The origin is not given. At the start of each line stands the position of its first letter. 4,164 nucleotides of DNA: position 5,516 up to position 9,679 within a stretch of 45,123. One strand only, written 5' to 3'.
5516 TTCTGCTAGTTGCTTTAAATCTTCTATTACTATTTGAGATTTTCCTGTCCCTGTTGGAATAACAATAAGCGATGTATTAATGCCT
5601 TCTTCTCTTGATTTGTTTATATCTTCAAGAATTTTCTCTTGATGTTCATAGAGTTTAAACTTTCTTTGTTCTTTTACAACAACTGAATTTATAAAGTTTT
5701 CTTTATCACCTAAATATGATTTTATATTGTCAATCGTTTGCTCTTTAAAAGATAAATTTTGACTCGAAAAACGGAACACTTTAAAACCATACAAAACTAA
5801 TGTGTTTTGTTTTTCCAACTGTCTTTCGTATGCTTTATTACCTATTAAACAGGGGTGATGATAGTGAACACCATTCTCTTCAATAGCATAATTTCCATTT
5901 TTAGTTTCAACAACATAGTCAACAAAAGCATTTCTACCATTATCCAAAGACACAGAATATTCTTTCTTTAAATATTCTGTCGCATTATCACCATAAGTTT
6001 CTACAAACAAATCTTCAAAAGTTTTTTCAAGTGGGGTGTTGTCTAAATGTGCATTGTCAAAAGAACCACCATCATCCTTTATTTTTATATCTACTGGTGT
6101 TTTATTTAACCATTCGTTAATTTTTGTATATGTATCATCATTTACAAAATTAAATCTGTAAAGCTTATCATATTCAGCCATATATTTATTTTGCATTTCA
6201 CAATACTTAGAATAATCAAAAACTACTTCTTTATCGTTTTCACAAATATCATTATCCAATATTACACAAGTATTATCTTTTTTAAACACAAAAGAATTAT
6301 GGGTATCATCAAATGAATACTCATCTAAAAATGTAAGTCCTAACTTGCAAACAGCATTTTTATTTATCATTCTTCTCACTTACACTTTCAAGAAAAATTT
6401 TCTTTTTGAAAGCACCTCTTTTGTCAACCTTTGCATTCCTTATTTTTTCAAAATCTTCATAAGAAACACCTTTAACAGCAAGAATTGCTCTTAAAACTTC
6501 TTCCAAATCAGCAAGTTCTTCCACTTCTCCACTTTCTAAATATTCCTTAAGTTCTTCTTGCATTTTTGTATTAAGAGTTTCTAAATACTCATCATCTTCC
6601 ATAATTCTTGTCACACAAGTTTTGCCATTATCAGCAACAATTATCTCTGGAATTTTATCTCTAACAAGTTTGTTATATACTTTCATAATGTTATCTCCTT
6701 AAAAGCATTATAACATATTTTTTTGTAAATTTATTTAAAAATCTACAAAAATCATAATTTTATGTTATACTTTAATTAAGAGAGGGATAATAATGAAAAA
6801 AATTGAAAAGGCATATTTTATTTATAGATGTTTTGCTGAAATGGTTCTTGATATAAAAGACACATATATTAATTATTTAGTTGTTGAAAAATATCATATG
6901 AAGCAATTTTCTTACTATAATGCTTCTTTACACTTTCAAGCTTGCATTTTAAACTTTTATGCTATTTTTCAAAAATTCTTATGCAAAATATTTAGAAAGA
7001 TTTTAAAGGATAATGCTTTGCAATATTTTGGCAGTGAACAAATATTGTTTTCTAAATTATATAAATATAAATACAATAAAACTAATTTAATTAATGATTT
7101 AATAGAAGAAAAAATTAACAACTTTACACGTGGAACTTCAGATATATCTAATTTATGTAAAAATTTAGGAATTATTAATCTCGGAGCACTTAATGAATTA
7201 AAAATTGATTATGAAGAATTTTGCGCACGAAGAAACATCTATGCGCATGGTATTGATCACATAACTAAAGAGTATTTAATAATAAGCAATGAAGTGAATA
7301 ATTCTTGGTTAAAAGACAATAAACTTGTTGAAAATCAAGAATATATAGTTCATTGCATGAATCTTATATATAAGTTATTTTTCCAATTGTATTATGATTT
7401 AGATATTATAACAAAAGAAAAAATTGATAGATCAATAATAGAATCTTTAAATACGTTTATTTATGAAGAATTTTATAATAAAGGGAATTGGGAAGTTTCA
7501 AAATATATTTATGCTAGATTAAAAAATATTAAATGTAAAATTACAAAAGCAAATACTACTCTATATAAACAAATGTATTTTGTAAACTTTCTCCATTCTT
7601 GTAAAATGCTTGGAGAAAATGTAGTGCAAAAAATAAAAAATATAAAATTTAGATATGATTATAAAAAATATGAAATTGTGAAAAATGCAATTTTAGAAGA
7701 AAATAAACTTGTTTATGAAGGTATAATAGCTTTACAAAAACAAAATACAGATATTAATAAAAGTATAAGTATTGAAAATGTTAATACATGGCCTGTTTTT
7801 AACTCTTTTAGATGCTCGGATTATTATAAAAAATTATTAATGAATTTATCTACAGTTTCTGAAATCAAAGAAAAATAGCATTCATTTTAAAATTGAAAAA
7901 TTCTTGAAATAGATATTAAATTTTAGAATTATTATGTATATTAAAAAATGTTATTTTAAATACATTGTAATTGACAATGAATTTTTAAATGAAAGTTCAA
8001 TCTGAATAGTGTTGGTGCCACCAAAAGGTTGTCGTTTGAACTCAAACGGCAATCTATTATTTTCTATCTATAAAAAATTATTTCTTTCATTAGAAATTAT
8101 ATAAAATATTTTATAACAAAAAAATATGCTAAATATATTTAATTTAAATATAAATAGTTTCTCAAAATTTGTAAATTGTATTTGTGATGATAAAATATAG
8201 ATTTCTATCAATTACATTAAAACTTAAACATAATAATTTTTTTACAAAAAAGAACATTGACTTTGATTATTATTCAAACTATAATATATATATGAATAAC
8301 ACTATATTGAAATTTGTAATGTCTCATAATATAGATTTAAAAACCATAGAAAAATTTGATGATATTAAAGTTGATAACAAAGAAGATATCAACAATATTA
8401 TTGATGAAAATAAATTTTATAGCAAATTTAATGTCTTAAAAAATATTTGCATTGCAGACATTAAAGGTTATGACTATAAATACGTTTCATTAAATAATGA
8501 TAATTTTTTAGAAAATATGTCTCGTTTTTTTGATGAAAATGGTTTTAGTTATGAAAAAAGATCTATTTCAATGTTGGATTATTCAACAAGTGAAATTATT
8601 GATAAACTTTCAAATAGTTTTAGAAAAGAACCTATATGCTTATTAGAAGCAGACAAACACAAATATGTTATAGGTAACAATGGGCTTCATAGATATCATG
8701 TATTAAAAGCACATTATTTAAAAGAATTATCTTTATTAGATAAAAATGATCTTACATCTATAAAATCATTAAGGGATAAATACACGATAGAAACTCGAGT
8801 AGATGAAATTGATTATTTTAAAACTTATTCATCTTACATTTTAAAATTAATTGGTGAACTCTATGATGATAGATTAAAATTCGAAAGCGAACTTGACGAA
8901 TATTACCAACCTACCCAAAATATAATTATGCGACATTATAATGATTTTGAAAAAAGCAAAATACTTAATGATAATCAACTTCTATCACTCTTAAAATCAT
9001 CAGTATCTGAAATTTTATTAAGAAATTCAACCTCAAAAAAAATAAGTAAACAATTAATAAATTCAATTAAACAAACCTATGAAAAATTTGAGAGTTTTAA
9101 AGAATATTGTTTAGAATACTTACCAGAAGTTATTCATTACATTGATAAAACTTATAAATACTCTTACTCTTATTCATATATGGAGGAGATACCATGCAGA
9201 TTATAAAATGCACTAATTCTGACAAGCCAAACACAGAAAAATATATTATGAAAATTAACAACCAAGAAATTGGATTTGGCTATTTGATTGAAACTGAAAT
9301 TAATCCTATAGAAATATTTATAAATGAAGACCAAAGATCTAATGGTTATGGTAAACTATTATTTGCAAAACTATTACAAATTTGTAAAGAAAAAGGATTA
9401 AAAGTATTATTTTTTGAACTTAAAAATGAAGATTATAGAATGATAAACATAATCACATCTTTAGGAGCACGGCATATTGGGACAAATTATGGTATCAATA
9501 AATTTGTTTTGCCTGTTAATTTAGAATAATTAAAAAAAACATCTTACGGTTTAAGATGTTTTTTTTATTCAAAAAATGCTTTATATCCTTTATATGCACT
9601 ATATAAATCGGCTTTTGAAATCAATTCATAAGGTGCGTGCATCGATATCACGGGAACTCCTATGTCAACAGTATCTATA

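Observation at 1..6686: Candidate uncharacterised anti-phage operon: MazG-like NTPase, Vsr-nuclease/SF2 helicase, SAM methyltransferase and DUF4365-nuclease/RecD-like helicase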

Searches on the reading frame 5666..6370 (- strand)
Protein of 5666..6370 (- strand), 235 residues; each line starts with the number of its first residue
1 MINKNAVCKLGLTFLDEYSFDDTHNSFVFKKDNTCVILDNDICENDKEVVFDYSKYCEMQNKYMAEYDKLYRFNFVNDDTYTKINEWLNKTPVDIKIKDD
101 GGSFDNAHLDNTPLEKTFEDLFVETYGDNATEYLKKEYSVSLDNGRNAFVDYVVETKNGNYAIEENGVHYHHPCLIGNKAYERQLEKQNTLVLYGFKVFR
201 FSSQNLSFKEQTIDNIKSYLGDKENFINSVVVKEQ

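Call 31: search_solved_structures(query=A3, max_evalue=10, show_alignments=3)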
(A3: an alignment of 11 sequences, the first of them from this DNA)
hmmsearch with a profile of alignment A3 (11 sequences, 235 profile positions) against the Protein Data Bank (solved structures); distinct sequences matched with E-value up to 10: 6.
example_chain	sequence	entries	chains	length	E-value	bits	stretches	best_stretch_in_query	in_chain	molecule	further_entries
2frh_A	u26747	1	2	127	0.0016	21.1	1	107-180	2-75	Staphylococcal accessory regulator A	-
2fnp_A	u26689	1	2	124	0.0053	19.4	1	112-180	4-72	Staphylococcal accessory regulator A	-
7zcg_A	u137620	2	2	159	0.18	14.4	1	31-125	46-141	Charged multivesicular body protein 3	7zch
2gd5_A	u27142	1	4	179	0.25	13.9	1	31-125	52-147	Charged multivesicular body protein 3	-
3frv_A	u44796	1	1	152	0.34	13.4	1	31-123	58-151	Charged multivesicular body protein 3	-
3frt_A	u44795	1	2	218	0.4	13.2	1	31-125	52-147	Charged multivesicular body protein 3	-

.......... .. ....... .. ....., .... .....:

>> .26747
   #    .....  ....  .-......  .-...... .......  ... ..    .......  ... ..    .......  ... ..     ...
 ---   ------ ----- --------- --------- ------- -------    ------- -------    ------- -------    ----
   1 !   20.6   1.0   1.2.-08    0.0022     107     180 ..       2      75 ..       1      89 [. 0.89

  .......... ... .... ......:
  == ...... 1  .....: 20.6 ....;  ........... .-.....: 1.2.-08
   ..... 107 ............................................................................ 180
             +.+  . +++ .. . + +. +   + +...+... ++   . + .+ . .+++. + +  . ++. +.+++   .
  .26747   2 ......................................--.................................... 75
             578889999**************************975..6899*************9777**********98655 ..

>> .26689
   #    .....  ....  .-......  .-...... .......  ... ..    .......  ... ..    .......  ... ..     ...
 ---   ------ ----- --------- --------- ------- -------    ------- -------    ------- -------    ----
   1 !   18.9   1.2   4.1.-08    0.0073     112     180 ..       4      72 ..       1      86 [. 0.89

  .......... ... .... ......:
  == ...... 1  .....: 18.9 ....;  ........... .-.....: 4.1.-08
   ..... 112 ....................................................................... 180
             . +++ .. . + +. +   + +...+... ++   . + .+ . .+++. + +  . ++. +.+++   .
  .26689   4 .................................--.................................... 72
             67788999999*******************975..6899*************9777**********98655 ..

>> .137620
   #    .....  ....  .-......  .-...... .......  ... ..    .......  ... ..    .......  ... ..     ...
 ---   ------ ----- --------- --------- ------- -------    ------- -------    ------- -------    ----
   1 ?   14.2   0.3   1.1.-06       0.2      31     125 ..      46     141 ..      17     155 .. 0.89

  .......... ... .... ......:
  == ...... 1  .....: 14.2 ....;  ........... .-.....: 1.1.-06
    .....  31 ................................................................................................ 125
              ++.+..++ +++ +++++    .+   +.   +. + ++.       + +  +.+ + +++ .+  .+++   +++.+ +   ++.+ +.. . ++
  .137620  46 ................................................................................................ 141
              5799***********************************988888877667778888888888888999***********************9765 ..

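Call 36: search_protein_families(library=pfam, alignment_id=A3, max_evalue=0.1)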
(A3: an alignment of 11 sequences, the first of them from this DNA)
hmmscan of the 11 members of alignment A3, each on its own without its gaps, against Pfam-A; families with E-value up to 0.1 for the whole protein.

A. member 1, seq(235 aa): 1 family
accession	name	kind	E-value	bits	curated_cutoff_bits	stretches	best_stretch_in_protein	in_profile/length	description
PF18741.7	MTES_1575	-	0.00055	20.4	38.2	1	137-210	13-85/96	REase_MTES_1575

B. families by the number of members that match (of 11 scanned): 7 families
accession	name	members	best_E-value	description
PF18741.7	MTES_1575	8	5.4e-05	REase_MTES_1575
PF04480.18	DUF559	1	0.0013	Protein of unknown function (DUF559)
PF13024.11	DUF3884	1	0.0018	Protein of unknown function (DUF3884)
PF08512.18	Rttp106-like_middle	1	0.0036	Histone chaperone Rttp106-like, middle domain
PF18903.5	DUF5659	1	0.027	Domain of unknown function (DUF5659)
PF00264.25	Tyrosinase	1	0.039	Common central domain of tyrosinase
PF18108.7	QSOX_Trx1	1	0.069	QSOX Trx-like domain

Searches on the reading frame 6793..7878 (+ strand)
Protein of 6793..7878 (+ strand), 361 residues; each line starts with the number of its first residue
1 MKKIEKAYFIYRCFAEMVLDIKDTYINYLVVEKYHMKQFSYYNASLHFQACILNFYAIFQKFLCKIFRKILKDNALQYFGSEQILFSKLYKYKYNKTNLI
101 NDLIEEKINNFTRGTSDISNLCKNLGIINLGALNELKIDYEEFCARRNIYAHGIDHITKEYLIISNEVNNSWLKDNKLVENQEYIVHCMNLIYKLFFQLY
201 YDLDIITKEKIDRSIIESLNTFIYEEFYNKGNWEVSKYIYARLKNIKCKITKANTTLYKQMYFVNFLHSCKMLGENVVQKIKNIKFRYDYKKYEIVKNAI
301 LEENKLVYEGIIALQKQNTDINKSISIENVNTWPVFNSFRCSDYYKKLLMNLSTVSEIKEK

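Call 5: search_protein_families(library=pfam, proteins=[window:6793-7878:+], max_evalue=0.01)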
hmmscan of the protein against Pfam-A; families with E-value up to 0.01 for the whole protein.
window:6793-7878:+ (361 aa): 0 families

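Call 6: search_protein_families(library=padloc, proteins=[window:6793-7878:+], max_evalue=0.01)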
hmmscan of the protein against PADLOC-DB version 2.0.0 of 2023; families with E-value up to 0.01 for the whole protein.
window:6793-7878:+ (361 aa): 0 families

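Call 7: search_protein_families(library=ncbifam, proteins=[window:6793-7878:+], max_evalue=0.01)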
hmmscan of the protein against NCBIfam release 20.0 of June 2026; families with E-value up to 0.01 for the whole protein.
window:6793-7878:+ (361 aa): 0 families

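Call 92: search_solved_structures(query=window:6793-7875:+, max_evalue=1)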
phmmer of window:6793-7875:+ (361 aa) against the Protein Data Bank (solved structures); distinct sequences matched with E-value up to 1: 0.

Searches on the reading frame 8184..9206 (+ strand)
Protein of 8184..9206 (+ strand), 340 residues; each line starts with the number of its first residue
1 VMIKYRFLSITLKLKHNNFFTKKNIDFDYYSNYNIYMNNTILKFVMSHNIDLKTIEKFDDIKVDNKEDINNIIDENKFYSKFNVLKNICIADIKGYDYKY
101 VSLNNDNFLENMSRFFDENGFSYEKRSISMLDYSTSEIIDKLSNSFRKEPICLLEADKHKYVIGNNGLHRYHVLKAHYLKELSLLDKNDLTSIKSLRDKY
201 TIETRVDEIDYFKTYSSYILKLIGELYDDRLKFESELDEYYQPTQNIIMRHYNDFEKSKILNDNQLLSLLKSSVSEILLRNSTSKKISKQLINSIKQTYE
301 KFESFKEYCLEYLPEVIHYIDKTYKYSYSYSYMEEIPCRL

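Call 5: search_protein_families(library=pfam, proteins=[window:8184-9206:+], max_evalue=0.01)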
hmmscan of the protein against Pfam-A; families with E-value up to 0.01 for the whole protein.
window:8184-9206:+ (340 aa): 0 families

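Call 6: search_protein_families(library=padloc, proteins=[window:8184-9206:+], max_evalue=0.01)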
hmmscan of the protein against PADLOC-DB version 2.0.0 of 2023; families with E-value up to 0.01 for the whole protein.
window:8184-9206:+ (340 aa): 0 families

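Call 7: search_protein_families(library=ncbifam, proteins=[window:8184-9206:+], max_evalue=0.01)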
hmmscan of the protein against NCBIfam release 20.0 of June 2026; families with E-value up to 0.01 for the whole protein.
window:8184-9206:+ (340 aa): 0 families

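Call 93: search_solved_structures(query=window:8184-9203:+, max_evalue=1)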
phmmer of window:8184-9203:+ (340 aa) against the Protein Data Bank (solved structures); distinct sequences matched with E-value up to 1: 0.

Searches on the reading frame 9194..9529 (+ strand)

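Call 5: search_protein_families(library=pfam, proteins=[window:9194-9529:+], max_evalue=0.01)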
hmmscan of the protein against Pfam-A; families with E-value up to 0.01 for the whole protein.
window:9194-9529:+ (111 aa): 3 families
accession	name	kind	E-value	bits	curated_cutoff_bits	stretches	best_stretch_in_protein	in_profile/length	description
PF00583.31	Acetyltransf_1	-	1.6e-05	25.6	20.7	1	39-87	63-111/116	Acetyltransferase (GNAT) family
PF13508.13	Acetyltransf_7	-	3.9e-05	24.4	27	1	17-78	6-69/84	Acetyltransferase (GNAT) domain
PF13673.13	Acetyltransf_10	-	0.0022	18.4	23.6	1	12-72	29-88/128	Acetyltransferase (GNAT) domain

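Call 6: search_protein_families(library=padloc, proteins=[window:9194-9529:+], max_evalue=0.01)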
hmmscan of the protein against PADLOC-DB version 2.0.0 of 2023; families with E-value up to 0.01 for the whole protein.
window:9194-9529:+ (111 aa): 0 families

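Call 7: search_protein_families(library=ncbifam, proteins=[window:9194-9529:+], max_evalue=0.01)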
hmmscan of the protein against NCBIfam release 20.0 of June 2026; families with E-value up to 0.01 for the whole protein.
window:9194-9529:+ (111 aa): 4 families
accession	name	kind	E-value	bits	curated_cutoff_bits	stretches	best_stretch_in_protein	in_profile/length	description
TIGR01575.1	rimI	equivalog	3.3e-07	30.5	86.4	1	14-96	31-116/132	ribosomal protein S18-alanine N-acetyltransferase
NF040503.1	resist_ArsN1a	equivalog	0.00014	21.7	170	1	36-97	77-138/159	arsinothricin resistance N-acetyltransferase ArsN1 family A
NF007025.1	PRK09491.1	equivalog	0.00016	21.7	173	1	32-94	59-121/145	ribosomal protein S18-alanine N-acetyltransferase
NF040504.1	resist_ArsN1b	equivalog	0.0031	17.3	210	1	40-97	81-138/159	arsinothricin resistance N-acetyltransferase ArsN1 family B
